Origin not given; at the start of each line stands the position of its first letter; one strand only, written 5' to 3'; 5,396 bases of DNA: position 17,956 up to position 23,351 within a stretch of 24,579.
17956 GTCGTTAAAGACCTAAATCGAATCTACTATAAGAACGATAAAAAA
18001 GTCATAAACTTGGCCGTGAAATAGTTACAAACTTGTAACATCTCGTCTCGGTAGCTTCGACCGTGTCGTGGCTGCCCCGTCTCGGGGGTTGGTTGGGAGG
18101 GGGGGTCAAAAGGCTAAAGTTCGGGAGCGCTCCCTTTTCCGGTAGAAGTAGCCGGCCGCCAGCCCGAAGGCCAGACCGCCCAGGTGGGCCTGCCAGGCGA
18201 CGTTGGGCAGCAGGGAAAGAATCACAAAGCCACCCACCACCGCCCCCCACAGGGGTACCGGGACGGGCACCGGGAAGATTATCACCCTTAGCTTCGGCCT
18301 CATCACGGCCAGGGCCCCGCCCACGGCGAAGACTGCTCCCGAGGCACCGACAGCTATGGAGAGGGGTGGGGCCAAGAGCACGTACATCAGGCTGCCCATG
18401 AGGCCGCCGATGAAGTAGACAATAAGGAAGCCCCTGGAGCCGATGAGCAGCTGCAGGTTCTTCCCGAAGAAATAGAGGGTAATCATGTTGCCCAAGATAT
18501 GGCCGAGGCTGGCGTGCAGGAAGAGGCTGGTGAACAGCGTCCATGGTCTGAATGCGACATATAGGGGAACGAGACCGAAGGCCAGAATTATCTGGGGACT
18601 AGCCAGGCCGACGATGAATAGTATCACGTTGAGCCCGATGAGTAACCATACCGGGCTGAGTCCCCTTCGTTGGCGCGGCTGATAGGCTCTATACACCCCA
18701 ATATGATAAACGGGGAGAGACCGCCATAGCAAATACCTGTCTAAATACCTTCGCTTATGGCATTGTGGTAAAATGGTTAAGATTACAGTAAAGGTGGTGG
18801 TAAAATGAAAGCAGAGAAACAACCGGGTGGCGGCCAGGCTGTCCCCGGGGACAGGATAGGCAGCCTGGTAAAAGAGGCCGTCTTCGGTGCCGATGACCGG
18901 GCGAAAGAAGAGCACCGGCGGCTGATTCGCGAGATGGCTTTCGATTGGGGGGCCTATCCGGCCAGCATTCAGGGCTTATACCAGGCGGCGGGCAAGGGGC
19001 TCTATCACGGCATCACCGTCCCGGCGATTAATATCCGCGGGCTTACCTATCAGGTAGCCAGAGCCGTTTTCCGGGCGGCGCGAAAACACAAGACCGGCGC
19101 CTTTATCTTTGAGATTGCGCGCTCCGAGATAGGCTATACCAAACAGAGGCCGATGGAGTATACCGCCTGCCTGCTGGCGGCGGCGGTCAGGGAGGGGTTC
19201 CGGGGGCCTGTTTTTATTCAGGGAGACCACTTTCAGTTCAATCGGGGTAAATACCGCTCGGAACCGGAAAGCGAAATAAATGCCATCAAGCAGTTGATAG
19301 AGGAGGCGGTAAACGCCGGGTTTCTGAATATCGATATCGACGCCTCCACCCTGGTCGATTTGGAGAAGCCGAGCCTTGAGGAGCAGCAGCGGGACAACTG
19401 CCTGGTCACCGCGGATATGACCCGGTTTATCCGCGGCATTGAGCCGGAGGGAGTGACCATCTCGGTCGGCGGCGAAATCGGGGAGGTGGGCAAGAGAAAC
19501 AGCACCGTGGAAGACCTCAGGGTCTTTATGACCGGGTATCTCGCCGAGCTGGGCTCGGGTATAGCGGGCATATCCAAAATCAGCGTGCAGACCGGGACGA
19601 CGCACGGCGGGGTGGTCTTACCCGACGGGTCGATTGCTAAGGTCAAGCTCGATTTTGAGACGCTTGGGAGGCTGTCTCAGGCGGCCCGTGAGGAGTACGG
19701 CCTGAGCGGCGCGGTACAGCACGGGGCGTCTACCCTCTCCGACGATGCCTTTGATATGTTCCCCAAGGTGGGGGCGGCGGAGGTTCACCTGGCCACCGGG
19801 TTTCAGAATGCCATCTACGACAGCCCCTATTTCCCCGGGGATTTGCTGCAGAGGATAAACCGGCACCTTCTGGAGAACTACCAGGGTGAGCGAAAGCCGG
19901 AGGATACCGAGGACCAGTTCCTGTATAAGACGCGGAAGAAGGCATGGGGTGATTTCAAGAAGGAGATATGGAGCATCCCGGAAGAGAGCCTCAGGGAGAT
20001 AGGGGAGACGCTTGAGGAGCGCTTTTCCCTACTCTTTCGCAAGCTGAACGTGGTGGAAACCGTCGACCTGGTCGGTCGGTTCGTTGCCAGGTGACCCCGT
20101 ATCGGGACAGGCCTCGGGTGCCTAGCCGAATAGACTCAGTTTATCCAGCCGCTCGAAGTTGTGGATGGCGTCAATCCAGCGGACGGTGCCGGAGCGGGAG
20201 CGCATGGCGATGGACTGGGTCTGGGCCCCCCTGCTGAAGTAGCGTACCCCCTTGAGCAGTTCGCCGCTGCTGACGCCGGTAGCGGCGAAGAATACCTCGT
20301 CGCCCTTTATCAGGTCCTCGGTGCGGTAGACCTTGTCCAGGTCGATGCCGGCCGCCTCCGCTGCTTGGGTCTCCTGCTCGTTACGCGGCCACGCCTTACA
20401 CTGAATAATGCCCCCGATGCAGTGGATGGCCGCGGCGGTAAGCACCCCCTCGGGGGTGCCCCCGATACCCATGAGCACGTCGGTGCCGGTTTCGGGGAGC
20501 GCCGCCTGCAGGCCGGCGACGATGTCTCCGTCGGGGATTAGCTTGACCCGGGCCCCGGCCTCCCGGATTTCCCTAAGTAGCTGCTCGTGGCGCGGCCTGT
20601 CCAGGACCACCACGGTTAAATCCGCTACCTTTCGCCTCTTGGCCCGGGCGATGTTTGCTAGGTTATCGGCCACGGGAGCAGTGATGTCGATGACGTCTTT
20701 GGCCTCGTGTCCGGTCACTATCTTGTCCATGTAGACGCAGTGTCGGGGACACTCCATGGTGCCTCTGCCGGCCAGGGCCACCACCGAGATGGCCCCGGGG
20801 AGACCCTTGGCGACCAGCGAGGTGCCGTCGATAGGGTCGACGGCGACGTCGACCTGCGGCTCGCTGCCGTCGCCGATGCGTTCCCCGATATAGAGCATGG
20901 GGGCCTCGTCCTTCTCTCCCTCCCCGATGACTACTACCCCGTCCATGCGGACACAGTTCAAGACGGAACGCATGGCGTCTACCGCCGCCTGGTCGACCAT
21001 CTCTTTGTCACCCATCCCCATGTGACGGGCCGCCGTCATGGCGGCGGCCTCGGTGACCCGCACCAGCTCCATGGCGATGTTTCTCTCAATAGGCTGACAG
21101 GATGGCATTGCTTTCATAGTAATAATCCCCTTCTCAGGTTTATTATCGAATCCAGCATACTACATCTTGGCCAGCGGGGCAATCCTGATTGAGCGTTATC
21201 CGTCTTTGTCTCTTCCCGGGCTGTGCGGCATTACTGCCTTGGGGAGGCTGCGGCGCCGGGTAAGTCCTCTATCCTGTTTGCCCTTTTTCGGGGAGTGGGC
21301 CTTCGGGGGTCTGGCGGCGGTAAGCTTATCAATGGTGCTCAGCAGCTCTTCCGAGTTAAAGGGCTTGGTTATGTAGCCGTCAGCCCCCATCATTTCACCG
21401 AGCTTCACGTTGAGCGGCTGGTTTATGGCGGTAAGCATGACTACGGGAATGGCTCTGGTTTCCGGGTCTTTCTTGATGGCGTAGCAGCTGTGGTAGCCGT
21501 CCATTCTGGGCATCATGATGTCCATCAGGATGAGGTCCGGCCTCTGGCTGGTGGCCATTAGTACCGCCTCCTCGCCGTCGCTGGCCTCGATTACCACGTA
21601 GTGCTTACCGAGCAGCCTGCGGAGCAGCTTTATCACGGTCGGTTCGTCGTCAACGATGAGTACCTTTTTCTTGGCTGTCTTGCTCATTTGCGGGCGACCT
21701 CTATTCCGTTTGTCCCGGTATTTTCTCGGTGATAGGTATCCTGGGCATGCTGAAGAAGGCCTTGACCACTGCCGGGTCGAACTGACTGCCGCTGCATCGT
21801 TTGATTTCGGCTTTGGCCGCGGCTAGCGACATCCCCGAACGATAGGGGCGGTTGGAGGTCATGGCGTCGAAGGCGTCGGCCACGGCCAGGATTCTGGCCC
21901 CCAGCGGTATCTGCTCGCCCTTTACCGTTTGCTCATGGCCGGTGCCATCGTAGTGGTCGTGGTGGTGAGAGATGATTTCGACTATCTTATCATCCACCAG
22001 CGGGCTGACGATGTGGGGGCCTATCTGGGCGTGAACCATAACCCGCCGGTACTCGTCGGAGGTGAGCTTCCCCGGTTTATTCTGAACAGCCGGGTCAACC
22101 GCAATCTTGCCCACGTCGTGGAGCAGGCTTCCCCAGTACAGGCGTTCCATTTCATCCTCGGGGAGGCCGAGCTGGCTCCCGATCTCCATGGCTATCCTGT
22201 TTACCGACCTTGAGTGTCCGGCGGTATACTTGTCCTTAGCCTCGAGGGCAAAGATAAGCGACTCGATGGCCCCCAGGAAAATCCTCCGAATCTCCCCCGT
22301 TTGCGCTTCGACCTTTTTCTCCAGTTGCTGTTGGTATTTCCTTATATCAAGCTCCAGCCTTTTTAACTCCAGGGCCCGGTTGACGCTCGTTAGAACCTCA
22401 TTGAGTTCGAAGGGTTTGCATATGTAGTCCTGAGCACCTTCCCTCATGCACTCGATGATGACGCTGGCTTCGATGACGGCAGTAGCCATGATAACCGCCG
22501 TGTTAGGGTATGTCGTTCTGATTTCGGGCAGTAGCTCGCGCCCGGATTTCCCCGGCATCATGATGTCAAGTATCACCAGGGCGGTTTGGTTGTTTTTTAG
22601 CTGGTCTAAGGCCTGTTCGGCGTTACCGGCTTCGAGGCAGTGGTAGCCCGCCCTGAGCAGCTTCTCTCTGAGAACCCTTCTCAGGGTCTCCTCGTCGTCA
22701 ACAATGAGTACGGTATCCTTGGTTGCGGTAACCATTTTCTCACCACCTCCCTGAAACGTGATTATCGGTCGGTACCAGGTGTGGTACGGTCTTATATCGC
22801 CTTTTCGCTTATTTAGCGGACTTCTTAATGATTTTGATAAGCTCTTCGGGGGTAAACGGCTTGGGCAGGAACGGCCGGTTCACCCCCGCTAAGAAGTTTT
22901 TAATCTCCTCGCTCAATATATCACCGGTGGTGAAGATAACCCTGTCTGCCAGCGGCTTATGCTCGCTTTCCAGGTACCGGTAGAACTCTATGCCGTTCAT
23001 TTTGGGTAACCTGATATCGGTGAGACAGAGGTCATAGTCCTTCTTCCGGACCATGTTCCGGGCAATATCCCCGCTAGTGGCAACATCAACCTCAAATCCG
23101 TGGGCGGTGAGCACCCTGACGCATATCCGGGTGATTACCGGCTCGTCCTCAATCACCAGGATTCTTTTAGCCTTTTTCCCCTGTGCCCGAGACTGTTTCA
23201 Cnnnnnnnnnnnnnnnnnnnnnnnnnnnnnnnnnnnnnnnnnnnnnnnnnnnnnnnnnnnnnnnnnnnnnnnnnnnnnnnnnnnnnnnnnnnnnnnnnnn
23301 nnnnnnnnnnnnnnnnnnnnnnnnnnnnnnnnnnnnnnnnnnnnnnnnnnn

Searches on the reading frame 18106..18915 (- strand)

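Call 6: search_protein_families(library=pfam, proteins=[window:18106-18915:-])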
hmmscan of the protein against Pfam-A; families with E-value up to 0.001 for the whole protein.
window:18106-18915:- (269 aa): 2 families
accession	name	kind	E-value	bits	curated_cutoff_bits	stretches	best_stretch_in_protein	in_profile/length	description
PF01694.28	Rhomboid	-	6.2e-35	120.9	22.6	1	123-260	3-142/143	Rhomboid domain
PF08551.15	DUF1751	-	1.6e-05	25.9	22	1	117-192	1-76/99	Eukaryotic integral membrane protein (DUF1751)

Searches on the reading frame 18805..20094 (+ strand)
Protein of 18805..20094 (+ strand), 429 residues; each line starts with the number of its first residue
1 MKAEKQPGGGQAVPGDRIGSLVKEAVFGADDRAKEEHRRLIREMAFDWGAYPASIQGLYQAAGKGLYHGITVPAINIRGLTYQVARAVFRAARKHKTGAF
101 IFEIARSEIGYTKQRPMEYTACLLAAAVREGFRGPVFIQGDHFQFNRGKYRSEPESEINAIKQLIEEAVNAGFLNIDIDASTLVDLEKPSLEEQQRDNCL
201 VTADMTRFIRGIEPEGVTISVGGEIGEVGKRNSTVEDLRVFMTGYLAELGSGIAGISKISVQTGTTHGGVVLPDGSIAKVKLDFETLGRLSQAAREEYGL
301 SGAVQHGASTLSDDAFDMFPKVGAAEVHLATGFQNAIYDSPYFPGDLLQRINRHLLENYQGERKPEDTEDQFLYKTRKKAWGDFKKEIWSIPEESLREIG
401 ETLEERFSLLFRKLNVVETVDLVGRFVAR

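Call 8: search_protein_families(library=pfam, proteins=[window:18805-20094:+], max_evalue=0.1)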
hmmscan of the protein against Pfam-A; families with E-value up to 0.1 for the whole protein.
window:18805-20094:+ (429 aa): 2 families
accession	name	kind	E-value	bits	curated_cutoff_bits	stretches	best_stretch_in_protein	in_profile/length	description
PF01116.26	F_bP_aldolase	-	8.8e-15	55.4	25.5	1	68-340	13-240/277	Fructose-bisphosphate aldolase class-II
PF08013.17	GatZ_KbaZ-like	-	4.5e-06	26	26.7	1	110-194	55-139/420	D-tagatose-1,6-bisphosphate aldolase subunit GatZ/KbaZ-like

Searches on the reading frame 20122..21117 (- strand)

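Call 8: search_protein_families(library=pfam, proteins=[window:20122-21117:-], max_evalue=0.1)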
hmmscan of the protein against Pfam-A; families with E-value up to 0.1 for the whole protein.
window:20122-21117:- (331 aa): 1 family
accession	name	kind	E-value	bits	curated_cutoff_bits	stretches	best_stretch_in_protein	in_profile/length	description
PF03320.18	FBPase_glpX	-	8.4e-138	458.9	27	1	12-319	1-307/307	Bacterial fructose-1,6-bisphosphatase, glpX-encoded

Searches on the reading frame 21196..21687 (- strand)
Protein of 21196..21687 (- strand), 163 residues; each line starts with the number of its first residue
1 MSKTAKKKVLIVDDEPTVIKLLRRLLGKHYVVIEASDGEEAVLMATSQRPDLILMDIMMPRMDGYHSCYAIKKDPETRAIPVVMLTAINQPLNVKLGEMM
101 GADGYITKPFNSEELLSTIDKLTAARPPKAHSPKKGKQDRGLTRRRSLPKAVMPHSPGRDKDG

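Call 8: search_protein_families(library=pfam, proteins=[window:21196-21687:-], max_evalue=0.1)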
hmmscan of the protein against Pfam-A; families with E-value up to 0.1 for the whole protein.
window:21196-21687:- (163 aa): 3 families
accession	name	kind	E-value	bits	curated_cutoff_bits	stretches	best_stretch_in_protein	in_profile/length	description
PF00072.30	Response_reg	-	2.1e-28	99.1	30.2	1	9-119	1-110/111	Response regulator receiver domain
PF21332.3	AmiR_N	-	0.05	14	27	0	48-119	39-107/111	AmiR, N-terminal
PF23971.1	Phage_TTP_15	-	0.057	12.7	27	1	57-113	214-268/365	Putative phage tail tube protein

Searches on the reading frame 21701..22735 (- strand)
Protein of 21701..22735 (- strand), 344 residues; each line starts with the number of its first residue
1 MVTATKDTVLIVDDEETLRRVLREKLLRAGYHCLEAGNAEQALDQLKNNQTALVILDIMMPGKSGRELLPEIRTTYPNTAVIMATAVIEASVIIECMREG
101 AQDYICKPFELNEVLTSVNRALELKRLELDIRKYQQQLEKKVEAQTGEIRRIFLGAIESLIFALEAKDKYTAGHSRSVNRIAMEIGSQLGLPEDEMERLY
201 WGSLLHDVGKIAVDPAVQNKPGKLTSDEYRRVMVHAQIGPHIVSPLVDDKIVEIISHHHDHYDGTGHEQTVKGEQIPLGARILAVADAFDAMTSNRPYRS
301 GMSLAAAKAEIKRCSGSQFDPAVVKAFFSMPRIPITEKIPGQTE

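Call 8: search_protein_families(library=pfam, proteins=[window:21701-22735:-], max_evalue=0.1)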
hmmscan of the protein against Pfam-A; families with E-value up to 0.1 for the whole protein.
window:21701-22735:- (344 aa): 5 families
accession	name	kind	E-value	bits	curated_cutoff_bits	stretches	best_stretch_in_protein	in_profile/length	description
PF13487.12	HD_5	-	1.9e-31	109.5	27.2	1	163-323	6-170/170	HD domain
PF00072.30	Response_reg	-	3.7e-27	95.1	30.2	1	9-118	1-110/111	Response regulator receiver domain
PF01966.28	HD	-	2.6e-18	66.8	22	1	172-292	2-116/116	HD domain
PF08668.18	HDOD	-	0.00011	22.2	22.9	1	169-226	93-148/196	HDOD domain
PF23198.2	PDE8A_N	-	0.034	14.5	29.6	1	27-82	31-87/147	PDE8A-like, N-terminal domain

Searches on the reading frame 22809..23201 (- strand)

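Call 8: search_protein_families(library=pfam, proteins=[window:22809-23201:-], max_evalue=0.1)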
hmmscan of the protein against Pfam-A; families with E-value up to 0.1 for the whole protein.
window:22809-23201:- (130 aa): 3 families
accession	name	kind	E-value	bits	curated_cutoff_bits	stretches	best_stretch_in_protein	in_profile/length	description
PF00072.30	Response_reg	-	4.4e-23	82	30.2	1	14-126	1-111/111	Response regulator receiver domain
PF23198.2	PDE8A_N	-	0.086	13.2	29.6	1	10-68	9-67/147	PDE8A-like, N-terminal domain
PF20161.5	VpsR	-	0.096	12.9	23.7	0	7-125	6-120/121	VpsR domain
